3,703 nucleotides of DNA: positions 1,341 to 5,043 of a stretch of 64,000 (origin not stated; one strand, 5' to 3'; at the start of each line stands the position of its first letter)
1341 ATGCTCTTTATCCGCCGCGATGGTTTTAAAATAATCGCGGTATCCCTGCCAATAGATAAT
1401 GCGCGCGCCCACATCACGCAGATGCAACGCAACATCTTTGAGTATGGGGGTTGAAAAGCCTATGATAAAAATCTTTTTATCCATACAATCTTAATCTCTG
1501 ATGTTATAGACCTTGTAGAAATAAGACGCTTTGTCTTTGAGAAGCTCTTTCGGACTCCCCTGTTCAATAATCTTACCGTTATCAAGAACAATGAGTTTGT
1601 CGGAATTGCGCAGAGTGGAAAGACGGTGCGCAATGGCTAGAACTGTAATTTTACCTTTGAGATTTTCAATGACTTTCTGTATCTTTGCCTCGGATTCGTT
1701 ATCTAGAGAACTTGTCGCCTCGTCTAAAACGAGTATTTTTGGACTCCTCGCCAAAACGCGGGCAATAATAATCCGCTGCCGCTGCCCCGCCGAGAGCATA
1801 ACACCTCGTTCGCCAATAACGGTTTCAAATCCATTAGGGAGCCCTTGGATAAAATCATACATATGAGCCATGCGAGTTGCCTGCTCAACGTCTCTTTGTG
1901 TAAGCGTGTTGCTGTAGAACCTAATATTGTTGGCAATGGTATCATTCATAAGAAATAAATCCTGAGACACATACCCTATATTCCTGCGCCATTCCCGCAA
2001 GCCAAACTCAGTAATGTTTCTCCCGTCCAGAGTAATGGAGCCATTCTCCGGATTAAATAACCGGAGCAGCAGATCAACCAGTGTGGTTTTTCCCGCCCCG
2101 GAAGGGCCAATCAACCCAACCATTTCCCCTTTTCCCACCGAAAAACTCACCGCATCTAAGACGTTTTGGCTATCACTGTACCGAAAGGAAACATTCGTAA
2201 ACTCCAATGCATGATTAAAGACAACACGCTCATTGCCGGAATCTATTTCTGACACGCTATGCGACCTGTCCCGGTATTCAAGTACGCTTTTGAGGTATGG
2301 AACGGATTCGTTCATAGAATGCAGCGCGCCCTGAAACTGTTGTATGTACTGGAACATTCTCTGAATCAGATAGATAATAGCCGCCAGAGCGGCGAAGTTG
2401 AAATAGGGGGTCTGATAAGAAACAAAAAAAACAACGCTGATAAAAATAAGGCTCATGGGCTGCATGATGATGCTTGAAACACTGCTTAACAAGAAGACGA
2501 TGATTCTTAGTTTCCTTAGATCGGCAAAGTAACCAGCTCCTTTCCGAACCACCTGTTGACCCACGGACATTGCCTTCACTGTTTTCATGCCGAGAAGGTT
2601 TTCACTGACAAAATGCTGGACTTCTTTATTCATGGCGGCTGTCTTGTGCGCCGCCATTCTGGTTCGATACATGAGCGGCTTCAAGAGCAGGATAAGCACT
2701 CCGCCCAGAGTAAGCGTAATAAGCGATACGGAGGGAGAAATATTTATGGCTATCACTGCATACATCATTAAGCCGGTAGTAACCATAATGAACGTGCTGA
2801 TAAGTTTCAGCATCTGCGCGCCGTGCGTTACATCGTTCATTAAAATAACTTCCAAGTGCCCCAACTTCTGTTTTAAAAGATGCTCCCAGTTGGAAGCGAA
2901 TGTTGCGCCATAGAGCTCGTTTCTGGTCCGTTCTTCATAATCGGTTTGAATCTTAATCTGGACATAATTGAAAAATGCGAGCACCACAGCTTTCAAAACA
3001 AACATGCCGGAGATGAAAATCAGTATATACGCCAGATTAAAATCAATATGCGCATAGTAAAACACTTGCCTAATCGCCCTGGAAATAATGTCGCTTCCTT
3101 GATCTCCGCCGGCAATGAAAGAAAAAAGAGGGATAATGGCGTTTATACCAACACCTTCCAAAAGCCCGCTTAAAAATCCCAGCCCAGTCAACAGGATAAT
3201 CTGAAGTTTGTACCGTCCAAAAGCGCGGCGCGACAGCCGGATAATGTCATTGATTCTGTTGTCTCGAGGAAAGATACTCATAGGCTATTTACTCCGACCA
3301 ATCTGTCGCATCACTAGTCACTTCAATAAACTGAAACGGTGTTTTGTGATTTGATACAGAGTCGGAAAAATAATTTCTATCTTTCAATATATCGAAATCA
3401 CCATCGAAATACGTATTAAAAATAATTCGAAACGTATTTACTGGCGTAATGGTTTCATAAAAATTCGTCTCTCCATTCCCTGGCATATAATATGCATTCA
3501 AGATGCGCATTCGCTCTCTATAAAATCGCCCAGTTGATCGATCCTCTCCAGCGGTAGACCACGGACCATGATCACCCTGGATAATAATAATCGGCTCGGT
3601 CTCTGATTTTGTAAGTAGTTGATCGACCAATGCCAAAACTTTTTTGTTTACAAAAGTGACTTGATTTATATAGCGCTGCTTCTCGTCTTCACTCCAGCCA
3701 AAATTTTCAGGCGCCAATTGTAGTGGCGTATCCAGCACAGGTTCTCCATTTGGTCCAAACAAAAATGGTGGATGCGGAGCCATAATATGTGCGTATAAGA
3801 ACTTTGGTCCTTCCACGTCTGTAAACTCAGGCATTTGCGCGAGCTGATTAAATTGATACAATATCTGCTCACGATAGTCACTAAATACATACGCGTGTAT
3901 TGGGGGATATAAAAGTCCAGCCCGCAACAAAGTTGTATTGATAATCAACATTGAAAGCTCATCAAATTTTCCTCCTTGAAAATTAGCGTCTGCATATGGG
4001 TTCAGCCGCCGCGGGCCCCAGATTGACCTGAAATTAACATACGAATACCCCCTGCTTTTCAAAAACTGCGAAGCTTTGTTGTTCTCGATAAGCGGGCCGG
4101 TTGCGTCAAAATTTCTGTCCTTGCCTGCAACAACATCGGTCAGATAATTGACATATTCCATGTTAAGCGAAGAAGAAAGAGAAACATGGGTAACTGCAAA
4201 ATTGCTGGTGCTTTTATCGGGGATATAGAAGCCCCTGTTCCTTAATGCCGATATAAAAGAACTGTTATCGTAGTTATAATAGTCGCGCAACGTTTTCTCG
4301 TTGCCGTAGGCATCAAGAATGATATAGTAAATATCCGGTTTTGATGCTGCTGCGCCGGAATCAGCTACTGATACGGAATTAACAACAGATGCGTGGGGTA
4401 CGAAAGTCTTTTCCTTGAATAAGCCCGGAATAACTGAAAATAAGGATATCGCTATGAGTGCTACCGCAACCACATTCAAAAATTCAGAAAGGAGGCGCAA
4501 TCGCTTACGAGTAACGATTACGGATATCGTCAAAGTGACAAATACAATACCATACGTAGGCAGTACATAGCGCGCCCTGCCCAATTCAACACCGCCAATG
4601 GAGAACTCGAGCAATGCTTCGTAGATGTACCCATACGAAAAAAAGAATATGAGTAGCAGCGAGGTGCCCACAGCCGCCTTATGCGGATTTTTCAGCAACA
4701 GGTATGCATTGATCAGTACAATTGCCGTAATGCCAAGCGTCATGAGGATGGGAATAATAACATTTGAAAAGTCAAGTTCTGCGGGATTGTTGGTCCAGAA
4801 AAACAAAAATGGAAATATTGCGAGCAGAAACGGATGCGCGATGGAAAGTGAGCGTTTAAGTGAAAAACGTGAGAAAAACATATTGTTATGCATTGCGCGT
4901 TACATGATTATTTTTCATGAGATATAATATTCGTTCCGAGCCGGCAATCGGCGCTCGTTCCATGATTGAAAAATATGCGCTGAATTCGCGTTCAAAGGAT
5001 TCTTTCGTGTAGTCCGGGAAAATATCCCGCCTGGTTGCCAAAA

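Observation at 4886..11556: Candidate novel pathway for a CDP-activated cyclitol/alditol-phosphate substituent: nucleotidyltransferase fused to a DHQS-like cyclase, plus kinases, ADH and CDP-alcohol phosphotransferase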

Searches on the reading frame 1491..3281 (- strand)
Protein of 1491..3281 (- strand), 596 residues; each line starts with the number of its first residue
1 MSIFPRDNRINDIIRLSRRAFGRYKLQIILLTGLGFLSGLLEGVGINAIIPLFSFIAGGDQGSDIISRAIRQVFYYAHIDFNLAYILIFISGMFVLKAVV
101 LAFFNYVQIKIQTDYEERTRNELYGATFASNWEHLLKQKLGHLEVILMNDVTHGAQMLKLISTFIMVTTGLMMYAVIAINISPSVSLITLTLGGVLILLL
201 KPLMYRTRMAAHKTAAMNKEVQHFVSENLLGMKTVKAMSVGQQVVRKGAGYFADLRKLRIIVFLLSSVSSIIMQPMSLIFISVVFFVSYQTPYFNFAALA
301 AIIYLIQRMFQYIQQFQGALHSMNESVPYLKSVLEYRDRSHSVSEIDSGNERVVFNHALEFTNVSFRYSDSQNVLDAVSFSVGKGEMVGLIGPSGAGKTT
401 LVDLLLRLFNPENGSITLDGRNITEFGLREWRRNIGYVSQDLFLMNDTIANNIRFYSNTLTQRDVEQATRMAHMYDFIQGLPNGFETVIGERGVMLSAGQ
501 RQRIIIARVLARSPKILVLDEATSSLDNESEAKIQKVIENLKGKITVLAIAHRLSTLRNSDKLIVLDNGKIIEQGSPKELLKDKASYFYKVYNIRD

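Call 3: search_protein_families(library=pfam, proteins=[window:1491-3281:-], max_evalue=0.01)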
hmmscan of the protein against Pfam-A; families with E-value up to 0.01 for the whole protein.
window:1491-3281:- (596 aa): 11 families
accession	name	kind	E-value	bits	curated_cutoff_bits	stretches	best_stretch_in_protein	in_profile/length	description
PF00005.33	ABC_tran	-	1.6e-33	116.6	25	1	375-524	1-137/137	ABC transporter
PF00664.28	ABC_membrane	-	8.4e-08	32.7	28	1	63-290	37-248/274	ABC transporter transmembrane region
PF02463.25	SMC_N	-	2.4e-06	27.6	40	1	220-565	122-210/220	RecF/RecN/SMC N terminal domain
PF13555.12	AAA_29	-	0.00017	21.7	27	1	380-413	17-50/61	P-loop containing region of AAA domain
PF13304.12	AAA_21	-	0.00027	21.5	27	1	388-455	2-72/304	AAA domain, putative AbiEii toxin, Type IV TA system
PF13401.12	AAA_22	-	0.00087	20.1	27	1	389-531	9-101/130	AAA domain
PF13191.12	AAA_16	-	0.0015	19.5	32.6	1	383-421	22-59/167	AAA ATPase domain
PF00004.35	AAA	-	0.0022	18.9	21.2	0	390-558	3-115/131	ATPase family associated with various cellular activities (AAA)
PF00270.35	DEAD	-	0.0023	18.2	26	0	384-545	13-151/167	DEAD/DEAH box helicase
PF03308.22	MeaB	-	0.0033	16.9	23.1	1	369-407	17-55/273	Methylmalonyl Co-A mutase-associated GTPase MeaB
PF03193.22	RsgA_GTPase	-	0.0061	16.8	30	0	372-407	94-128/174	RsgA GTPase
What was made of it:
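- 1491..3281 (-): Fused-domain ABC exporter (ABC_membrane plus ABC_tran, 596 aa). Probable exporter or flippase for the locus product. Pfam (call 3).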

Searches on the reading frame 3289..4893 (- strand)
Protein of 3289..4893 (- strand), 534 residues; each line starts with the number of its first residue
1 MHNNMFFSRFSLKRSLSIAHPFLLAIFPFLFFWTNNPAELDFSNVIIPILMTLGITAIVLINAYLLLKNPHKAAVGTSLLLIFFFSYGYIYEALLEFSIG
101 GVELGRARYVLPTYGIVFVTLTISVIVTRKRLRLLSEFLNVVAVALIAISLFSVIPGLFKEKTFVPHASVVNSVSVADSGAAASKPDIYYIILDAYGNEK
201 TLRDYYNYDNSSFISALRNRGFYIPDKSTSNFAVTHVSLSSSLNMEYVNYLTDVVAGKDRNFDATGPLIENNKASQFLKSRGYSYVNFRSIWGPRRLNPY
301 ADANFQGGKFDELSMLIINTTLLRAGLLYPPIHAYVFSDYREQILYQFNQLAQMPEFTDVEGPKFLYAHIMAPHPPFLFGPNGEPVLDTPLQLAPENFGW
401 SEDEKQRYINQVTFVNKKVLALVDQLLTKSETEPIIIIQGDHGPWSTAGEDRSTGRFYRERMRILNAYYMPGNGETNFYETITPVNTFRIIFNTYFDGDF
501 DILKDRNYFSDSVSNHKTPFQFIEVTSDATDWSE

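Call 3: search_protein_families(library=pfam, proteins=[window:3289-4893:-], max_evalue=0.01)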
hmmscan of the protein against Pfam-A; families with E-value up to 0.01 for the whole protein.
window:3289-4893:- (534 aa): 2 families
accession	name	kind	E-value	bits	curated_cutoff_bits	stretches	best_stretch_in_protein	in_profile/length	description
PF00884.28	Sulfatase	-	5e-06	26.5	25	1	206-448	21-247/301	Sulfatase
PF01027.25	Bax1-I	-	4.8e-05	23.7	34.1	1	31-155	23-144/207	Inhibitor of apoptosis-promoting Bax1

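Call 4: search_protein_families(library=ncbifam, proteins=[window:3289-4893:-], max_evalue=0.01)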
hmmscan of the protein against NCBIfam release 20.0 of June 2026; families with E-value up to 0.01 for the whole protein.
window:3289-4893:- (534 aa): 0 families

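Call 43: search_protein_families(library=pfam, proteins=[window:3289-4893:-], max_evalue=10)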
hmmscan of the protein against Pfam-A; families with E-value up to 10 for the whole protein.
window:3289-4893:- (534 aa): 2 families
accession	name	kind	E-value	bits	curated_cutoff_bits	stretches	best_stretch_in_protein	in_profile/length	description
PF00884.28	Sulfatase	-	5e-06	26.5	25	1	206-448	21-247/301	Sulfatase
PF01027.25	Bax1-I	-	4.8e-05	23.7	34.1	1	31-155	23-144/207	Inhibitor of apoptosis-promoting Bax1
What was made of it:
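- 3289..4893 (-): 534-aa multi-pass membrane protein with a sulfatase / alkaline-phosphatase-fold domain (LtaS/EptA-like architecture). Third gene of the independent module. Pfam Sulfatase 26.5 bits (cutoff 25), aa 206-448 (calls 3, 43).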

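Call 58: search_solved_structures(query=window:3289-4893:-, max_evalue=1, show_alignments=1)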
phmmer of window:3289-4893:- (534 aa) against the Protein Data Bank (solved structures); distinct sequences matched with E-value up to 1: 0.
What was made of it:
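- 3289..4893 (-): No PDB sequence hit (call 58).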
